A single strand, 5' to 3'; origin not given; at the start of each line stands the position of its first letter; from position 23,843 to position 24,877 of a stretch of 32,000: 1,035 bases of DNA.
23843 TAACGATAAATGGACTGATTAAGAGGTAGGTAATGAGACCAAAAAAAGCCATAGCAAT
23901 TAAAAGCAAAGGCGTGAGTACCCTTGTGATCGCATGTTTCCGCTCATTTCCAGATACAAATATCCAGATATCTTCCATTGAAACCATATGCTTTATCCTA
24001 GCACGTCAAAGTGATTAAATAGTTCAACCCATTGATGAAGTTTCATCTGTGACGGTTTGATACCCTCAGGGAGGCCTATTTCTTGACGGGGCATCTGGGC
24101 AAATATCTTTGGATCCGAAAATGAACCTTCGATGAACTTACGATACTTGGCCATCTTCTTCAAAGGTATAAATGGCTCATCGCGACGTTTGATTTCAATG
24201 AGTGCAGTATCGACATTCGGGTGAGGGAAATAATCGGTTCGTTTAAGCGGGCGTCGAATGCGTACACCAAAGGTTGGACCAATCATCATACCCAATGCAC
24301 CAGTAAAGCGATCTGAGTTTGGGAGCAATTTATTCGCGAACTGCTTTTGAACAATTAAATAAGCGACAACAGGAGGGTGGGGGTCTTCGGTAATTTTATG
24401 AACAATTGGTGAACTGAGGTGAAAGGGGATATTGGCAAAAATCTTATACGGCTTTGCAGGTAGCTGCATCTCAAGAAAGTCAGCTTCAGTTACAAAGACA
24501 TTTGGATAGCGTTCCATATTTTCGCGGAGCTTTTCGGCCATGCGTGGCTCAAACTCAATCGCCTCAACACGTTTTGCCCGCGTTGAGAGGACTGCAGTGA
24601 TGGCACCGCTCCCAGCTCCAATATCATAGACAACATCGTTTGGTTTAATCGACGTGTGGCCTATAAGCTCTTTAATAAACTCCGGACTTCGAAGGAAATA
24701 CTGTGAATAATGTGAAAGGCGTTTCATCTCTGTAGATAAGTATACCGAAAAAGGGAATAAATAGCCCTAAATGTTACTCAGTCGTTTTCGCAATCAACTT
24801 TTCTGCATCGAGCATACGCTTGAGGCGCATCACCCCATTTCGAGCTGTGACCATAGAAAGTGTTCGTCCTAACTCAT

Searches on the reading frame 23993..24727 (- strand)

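Call 99: search_protein_families(library=pfam, proteins=[window:23993-24727:-], max_evalue=0.001)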
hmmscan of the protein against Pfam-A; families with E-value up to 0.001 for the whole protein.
window:23993-24727:- (244 aa): 6 families
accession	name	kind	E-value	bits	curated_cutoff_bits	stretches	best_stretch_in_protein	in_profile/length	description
PF00398.26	RrnaAD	-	1.4e-44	152.6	24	1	5-204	6-213/263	Ribosomal RNA adenine dimethylase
PF13649.12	Methyltransf_25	-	1.1e-07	32.8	27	1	33-99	1-70/97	Methyltransferase domain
PF08241.18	Methyltransf_11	-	7.1e-05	23.8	21.2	1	35-92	2-59/95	Methyltransferase domain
PF01135.25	PCMT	-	0.00035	20.8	20.3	1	21-83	65-132/210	Protein-L-isoaspartate(D-aspartate) O-methyltransferase (PCMT)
PF02475.24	TRM5-TYW2_MTfase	-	0.00063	20.2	28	1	26-72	33-81/164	TRM5/TYW2 methyltransferase domain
PF05175.20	MTS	-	0.00066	19.8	23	0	29-112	31-118/170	Methyltransferase small domain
